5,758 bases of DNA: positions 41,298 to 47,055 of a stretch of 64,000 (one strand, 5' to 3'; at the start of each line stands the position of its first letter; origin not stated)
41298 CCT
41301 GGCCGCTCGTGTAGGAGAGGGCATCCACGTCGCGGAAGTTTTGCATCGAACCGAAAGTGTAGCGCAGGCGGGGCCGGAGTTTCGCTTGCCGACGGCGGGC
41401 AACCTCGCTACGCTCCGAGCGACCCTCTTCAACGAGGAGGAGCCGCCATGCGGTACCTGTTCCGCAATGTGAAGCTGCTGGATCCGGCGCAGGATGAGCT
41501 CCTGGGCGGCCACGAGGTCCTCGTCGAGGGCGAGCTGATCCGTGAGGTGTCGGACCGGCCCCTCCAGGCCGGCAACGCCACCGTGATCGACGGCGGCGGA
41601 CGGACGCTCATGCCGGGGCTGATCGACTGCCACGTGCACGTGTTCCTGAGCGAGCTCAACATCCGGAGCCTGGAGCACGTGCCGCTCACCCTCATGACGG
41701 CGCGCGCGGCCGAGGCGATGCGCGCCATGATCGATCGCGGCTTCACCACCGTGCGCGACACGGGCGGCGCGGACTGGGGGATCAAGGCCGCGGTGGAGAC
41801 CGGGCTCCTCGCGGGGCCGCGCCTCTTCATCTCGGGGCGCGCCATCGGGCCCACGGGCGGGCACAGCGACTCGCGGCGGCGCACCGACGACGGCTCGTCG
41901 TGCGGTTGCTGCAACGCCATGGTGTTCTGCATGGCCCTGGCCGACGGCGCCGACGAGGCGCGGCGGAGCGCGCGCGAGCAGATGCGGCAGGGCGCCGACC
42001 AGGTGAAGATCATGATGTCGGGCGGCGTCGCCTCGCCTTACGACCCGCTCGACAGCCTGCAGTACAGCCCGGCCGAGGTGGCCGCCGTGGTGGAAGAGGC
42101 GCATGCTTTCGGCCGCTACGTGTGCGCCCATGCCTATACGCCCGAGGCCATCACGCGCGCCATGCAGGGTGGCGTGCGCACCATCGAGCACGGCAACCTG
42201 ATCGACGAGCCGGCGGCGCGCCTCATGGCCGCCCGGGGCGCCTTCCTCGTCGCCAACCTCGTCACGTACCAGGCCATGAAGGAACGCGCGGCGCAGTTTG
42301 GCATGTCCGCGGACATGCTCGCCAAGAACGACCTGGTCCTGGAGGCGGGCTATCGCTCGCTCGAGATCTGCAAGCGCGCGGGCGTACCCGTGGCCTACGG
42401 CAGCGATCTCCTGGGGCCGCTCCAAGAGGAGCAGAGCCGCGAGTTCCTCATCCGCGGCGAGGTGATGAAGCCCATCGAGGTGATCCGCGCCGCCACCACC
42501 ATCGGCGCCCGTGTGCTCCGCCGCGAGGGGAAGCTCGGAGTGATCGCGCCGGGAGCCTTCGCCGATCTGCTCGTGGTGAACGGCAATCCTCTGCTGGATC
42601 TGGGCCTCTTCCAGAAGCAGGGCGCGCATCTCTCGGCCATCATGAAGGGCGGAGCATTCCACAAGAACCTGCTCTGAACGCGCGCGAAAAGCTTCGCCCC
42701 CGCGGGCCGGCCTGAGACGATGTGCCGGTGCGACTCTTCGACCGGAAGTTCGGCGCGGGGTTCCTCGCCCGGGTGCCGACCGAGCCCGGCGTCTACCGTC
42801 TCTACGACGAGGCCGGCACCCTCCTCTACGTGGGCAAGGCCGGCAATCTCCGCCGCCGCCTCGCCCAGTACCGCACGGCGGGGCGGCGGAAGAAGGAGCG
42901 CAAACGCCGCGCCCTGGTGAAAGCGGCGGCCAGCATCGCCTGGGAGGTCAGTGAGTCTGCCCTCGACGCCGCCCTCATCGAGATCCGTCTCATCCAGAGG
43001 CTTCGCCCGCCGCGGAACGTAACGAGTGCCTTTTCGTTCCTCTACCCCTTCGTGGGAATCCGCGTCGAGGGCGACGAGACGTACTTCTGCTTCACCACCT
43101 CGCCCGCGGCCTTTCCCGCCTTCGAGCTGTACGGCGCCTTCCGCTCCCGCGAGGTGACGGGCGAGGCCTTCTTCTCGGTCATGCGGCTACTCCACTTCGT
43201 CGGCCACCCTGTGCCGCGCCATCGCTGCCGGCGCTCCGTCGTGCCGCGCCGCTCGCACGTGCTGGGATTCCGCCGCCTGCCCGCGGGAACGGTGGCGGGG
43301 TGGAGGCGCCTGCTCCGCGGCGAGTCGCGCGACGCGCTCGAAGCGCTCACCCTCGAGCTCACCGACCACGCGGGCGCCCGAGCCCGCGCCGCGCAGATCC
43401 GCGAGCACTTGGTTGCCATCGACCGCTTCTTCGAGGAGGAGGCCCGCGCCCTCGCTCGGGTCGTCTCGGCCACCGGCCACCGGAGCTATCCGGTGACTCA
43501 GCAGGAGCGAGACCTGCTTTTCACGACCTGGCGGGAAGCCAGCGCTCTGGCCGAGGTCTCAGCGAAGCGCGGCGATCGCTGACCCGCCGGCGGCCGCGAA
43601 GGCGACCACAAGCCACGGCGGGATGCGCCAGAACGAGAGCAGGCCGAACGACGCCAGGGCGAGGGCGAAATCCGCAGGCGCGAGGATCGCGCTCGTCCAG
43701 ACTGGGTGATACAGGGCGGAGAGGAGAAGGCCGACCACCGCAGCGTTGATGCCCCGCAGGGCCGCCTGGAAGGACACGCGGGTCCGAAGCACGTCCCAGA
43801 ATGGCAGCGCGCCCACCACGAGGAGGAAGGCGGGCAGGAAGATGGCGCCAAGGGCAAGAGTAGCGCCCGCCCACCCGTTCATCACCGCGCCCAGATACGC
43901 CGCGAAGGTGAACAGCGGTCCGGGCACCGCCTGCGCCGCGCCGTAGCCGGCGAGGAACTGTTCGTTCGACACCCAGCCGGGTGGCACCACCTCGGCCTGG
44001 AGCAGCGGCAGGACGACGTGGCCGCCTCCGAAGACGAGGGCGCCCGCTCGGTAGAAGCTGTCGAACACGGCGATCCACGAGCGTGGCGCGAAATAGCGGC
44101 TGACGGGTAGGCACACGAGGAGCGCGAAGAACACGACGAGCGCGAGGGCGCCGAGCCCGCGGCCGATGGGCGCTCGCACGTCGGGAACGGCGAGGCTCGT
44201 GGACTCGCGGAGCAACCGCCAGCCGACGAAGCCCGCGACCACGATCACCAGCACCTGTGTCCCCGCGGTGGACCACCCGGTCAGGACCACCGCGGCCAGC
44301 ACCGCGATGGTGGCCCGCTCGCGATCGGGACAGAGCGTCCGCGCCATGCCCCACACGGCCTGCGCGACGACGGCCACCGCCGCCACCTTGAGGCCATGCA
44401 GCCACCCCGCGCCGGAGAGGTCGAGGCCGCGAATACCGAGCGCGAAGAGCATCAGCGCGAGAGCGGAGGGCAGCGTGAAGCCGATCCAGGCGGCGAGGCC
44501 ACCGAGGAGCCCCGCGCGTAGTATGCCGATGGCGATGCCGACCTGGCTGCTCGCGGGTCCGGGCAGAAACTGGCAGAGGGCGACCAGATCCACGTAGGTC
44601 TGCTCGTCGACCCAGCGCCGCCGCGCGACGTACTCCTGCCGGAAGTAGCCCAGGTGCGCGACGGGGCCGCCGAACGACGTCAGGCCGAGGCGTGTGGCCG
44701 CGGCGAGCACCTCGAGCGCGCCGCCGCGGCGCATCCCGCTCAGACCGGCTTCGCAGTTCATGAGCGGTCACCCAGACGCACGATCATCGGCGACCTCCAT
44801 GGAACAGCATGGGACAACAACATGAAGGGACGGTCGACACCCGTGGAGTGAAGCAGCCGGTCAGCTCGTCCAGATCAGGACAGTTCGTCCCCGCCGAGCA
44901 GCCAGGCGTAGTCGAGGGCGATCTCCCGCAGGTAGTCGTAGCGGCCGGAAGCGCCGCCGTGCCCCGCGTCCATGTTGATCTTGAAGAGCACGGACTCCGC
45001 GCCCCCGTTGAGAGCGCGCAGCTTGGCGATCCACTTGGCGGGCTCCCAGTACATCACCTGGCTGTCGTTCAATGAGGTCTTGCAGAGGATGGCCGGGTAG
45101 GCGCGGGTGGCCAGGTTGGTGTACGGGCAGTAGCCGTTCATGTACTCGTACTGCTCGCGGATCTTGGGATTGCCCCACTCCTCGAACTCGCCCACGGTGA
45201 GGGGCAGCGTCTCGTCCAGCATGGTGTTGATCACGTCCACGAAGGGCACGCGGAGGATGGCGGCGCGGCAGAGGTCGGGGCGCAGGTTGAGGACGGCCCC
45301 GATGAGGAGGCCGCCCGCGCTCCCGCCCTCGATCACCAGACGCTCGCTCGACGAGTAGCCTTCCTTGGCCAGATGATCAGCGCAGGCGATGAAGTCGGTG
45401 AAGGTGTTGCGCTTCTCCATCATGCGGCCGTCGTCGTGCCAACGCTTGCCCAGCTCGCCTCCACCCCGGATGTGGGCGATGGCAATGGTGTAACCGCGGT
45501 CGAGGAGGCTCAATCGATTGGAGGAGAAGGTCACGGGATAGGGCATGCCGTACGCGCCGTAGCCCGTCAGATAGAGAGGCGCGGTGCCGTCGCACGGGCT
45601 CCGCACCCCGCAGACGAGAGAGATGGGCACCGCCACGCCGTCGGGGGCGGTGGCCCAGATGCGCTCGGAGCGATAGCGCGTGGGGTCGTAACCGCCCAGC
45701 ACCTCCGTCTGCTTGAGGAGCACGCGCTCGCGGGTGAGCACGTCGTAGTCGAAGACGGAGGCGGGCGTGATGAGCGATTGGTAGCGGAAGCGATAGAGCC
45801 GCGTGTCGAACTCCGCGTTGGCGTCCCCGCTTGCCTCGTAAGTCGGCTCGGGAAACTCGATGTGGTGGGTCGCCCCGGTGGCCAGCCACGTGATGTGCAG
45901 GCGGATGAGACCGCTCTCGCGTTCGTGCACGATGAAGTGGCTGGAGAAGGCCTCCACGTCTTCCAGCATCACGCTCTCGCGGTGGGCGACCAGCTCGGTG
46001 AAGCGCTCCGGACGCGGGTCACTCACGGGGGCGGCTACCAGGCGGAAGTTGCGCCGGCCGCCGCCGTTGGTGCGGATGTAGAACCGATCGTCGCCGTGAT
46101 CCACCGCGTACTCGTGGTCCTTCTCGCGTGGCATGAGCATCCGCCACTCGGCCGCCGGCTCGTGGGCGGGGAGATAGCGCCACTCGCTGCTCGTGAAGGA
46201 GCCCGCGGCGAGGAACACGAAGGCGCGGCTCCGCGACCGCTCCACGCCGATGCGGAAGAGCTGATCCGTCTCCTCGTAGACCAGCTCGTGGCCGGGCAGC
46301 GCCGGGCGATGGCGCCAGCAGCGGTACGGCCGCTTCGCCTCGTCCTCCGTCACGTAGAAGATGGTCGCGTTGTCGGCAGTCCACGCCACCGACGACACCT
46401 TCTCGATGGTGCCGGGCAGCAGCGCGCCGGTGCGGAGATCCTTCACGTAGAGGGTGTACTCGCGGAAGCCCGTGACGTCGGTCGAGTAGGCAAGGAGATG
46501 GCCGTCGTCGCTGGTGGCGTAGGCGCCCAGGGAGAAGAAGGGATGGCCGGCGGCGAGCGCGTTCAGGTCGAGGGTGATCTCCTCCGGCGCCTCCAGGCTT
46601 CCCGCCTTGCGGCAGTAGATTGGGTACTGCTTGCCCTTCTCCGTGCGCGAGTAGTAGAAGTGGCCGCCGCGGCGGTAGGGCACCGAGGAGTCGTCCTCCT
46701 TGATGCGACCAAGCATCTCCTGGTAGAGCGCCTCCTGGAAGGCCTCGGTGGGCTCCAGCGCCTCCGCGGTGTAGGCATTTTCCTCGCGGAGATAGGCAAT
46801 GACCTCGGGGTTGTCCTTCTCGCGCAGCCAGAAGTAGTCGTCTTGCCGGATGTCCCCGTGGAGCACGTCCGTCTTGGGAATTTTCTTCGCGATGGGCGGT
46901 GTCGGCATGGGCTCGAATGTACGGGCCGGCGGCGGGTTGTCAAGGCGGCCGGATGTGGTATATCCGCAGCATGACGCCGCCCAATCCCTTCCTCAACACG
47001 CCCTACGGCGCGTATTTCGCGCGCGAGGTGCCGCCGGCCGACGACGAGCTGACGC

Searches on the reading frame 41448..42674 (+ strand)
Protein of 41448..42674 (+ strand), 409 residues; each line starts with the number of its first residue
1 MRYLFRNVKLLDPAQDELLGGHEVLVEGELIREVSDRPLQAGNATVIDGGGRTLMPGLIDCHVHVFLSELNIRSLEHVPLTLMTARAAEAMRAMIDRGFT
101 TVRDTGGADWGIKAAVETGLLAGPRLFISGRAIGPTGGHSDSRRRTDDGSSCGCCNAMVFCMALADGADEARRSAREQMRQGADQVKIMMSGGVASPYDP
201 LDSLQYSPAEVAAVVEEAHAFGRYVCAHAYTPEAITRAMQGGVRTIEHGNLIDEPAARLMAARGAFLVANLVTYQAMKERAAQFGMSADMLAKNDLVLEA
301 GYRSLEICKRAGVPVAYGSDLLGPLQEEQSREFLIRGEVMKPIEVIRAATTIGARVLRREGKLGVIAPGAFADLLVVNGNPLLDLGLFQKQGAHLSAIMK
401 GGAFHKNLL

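Call 10: search_protein_families(library=pfam, proteins=[window:41448-42674:+], max_evalue=0.001)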
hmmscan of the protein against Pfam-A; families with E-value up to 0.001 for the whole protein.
window:41448-42674:+ (409 aa): 2 families
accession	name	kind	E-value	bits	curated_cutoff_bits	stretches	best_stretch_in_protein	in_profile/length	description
PF01979.26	Amidohydro_1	-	2e-44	152.7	25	1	53-385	1-326/345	Amidohydrolase family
PF07969.17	Amidohydro_3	-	2.2e-14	54.3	29.7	2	86-382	160-449/472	Amidohydrolase family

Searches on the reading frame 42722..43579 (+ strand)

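Call 10: search_protein_families(library=pfam, proteins=[window:42722-43579:+], max_evalue=0.001)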
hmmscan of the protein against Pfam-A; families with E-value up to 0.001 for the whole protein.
window:42722-43579:+ (286 aa): 2 families
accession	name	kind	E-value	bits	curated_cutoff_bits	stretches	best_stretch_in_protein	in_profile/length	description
PF01541.30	GIY-YIG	-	4e-09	37.1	22.6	1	22-97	2-76/78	GIY-YIG catalytic domain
PF24348.1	DUF7508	-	0.00047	20.7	26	1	10-64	10-63/79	Domain of unknown function (DUF7508)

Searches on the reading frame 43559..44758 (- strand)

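Call 10: search_protein_families(library=pfam, proteins=[window:43559-44758:-], max_evalue=0.001)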
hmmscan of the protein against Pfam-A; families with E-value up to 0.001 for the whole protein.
window:43559-44758:- (399 aa): 1 family
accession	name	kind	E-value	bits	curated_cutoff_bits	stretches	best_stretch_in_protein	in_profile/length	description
PF02417.20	Chromate_transp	-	2.6e-78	262.2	28.6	2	230-392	2-165/166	Chromate transporter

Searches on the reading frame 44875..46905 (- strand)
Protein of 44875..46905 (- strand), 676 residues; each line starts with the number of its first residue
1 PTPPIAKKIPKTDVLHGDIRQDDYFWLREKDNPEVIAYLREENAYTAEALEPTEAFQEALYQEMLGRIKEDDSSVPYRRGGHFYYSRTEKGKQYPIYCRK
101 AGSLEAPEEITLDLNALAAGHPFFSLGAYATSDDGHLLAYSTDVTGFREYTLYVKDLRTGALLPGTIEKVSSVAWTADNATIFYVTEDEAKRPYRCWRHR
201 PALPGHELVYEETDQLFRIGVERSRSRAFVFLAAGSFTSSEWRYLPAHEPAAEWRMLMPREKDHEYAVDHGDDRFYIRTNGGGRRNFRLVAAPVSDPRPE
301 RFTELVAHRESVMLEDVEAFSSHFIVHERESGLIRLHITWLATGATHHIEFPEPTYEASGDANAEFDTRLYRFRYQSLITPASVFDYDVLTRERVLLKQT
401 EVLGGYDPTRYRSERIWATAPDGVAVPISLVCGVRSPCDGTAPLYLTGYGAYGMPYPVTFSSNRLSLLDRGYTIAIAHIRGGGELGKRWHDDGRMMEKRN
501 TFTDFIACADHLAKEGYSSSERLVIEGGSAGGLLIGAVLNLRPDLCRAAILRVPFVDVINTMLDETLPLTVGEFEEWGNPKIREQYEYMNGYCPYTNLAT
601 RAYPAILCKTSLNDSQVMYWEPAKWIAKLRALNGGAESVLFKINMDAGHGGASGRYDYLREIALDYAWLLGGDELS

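Call 10: search_protein_families(library=pfam, proteins=[window:44875-46905:-], max_evalue=0.001)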
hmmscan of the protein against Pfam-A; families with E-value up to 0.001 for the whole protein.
window:44875-46905:- (676 aa): 2 families
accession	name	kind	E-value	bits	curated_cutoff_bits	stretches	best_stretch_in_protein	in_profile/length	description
PF02897.21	Peptidase_S9_N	-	1.4e-105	353.9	24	1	3-399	1-413/414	Prolyl oligopeptidase, N-terminal beta-propeller domain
PF00326.27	Peptidase_S9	-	1e-60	205.3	22.6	1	460-670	3-207/213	Prolyl oligopeptidase family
